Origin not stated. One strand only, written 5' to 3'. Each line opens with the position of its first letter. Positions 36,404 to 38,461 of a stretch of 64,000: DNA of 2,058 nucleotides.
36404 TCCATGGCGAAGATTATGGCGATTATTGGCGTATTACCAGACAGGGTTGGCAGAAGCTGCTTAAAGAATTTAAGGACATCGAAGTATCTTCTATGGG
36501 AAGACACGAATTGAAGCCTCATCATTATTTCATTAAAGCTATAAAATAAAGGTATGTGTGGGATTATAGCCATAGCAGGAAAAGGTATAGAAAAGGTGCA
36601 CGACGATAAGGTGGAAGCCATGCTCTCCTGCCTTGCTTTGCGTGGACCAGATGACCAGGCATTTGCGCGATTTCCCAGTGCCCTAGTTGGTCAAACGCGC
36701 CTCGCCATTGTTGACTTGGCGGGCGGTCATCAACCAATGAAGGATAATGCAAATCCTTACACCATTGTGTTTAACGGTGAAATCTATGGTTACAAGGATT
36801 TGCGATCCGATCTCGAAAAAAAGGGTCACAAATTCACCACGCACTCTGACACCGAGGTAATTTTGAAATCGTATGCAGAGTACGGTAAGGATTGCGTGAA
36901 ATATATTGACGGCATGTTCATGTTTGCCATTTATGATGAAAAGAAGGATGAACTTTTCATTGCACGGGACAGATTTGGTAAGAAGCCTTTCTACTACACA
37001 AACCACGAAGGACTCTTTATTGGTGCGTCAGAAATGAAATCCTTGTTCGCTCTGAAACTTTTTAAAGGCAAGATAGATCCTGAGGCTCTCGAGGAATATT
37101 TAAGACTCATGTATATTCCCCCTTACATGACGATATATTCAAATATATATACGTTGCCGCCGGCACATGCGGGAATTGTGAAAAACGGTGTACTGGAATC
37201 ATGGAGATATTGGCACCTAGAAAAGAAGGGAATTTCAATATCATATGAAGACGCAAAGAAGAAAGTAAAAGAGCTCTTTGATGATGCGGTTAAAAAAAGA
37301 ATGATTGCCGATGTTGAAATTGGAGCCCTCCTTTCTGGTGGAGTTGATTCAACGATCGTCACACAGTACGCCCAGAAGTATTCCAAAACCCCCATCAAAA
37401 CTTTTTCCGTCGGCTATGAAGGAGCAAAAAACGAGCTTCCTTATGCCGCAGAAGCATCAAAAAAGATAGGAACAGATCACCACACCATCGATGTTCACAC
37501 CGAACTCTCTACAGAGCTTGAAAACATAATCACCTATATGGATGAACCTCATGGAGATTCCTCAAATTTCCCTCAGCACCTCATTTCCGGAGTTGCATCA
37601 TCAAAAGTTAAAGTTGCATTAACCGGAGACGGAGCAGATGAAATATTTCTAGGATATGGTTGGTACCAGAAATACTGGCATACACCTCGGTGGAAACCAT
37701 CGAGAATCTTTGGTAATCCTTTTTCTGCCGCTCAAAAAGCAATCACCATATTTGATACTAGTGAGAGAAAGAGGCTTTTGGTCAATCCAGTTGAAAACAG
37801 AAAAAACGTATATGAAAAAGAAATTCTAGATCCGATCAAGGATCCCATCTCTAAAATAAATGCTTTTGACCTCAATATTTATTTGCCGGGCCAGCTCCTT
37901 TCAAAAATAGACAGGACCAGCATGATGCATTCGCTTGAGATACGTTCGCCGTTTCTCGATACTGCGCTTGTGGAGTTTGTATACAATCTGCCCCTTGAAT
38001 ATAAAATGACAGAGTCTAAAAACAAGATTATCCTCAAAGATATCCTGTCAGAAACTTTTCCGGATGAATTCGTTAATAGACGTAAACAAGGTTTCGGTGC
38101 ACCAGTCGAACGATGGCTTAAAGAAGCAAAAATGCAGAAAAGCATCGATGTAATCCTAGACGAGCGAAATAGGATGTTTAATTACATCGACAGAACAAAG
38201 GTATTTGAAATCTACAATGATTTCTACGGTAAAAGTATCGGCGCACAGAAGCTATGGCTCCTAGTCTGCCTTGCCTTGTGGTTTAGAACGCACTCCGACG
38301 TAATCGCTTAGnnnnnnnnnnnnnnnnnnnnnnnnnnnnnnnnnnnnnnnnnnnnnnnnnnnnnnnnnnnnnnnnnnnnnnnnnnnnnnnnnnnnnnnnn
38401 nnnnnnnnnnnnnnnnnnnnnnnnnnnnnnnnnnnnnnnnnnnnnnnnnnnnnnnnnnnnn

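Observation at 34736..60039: A 25-kb surface-glycan biosynthesis island with an unusually rich tailoring repertoire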

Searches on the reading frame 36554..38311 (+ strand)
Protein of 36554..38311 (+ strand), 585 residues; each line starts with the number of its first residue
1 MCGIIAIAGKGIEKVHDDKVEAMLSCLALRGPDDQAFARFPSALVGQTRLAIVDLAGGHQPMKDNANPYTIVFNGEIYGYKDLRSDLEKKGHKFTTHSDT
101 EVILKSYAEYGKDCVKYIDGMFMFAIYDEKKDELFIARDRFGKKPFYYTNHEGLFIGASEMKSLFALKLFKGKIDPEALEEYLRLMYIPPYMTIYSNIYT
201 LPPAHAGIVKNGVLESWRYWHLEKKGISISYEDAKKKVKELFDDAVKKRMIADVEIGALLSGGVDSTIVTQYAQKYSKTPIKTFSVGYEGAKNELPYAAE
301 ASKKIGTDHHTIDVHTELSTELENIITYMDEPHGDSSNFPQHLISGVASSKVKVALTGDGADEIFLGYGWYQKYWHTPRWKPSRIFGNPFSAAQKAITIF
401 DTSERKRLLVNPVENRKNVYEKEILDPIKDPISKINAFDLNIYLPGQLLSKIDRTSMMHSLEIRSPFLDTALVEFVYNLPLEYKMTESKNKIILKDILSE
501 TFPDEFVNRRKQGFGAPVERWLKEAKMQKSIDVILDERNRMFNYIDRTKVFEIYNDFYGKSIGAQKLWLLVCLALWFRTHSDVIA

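Call 3: search_protein_families(library=pfam, proteins=[window:36554-38311:+], max_evalue=0.001)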
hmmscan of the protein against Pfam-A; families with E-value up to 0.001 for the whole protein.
window:36554-38311:+ (585 aa): 5 families
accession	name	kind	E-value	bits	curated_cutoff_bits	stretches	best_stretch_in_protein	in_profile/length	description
PF00733.27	Asn_synthase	-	4e-87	293.6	21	1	237-578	1-354/354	Asparagine synthase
PF13537.11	GATase_7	-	1.1e-44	151.8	25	1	48-165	2-122/123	Glutamine amidotransferase domain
PF13522.11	GATase_6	-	3.6e-38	131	27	1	34-160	3-130/130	Glutamine amidotransferase domain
PF06508.19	QueC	-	2.6e-05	24.3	22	1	259-316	5-62/210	Queuosine biosynthesis protein QueC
PF12481.13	DUF3700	-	0.00032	20.7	27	1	111-149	121-160/228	Aluminium induced protein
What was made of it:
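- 36554..38311 (+): AsnB-type glutamine-dependent amidotransferase (g03). It is a backbone gene of the locus family. Asn_synthase 294 bits and GATase_7 (call 3).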

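Call 11: search_protein_families(library=ncbifam, proteins=[window:36554-38311:+], max_evalue=0.001)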
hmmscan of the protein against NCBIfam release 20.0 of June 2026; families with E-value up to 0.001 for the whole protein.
window:36554-38311:+ (585 aa): 12 families
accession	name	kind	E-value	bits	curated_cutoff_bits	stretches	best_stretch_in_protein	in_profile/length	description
TIGR01536.1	asn_synth_AEB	equivalog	5.7e-143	477.6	267.1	1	2-514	1-517/517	asparagine synthase (glutamine-hydrolyzing)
TIGR03108.1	eps_aminotran_1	hypoth_equivalog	2.6e-133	445.9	816.9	2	1-374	1-380/628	XrtA/PEP-CTERM system amidotransferase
TIGR03104.1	trio_amidotrans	equivalog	2.9e-107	359.3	570.1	1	1-580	1-589/589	N-acetylglutaminylglutamine amidotransferase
NF006949.0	PRK09431.1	equivalog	4.2e-88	296.3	499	3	1-165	1-166/554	asparagine synthase B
NF033535.1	lass_lactam_cya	exception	3e-76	257.4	525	2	1-381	1-393/668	lasso peptide isopeptide bond-forming cyclase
NF033561.1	macrolact_Ik_Al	subfamily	3.6e-19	68.8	300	1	124-366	83-332/561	albusnodin/ikarugamycin family macrolactam cyclase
NF001484.0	PRK00331.1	subfamily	3.9e-08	32.1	381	1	61-162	87-196/601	isomerizing glutamine--fructose-6-phosphate transaminase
TIGR01134.1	purF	equivalog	1.5e-07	31.1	350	1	59-165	84-200/432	amidophosphoribosyltransferase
TIGR01135.1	glmS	equivalog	2.2e-07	29.8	418.05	1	61-139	86-175/607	glutamine--fructose-6-phosphate transaminase (isomerizing)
TIGR00364.1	TIGR00364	equivalog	3.1e-06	26.9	150.3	1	259-316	4-61/201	7-cyano-7-deazaguanine synthase QueC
NF010587.0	PRK13980.1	equivalog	0.00061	19.1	255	1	224-323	4-103/267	NAD+ synthase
NF011155.0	PRK14561.1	equivalog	0.00076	19.2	207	0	256-350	3-93/195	hypothetical protein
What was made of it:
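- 36554..38311 (+): TIGR01536 at 478 bits (call 11).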
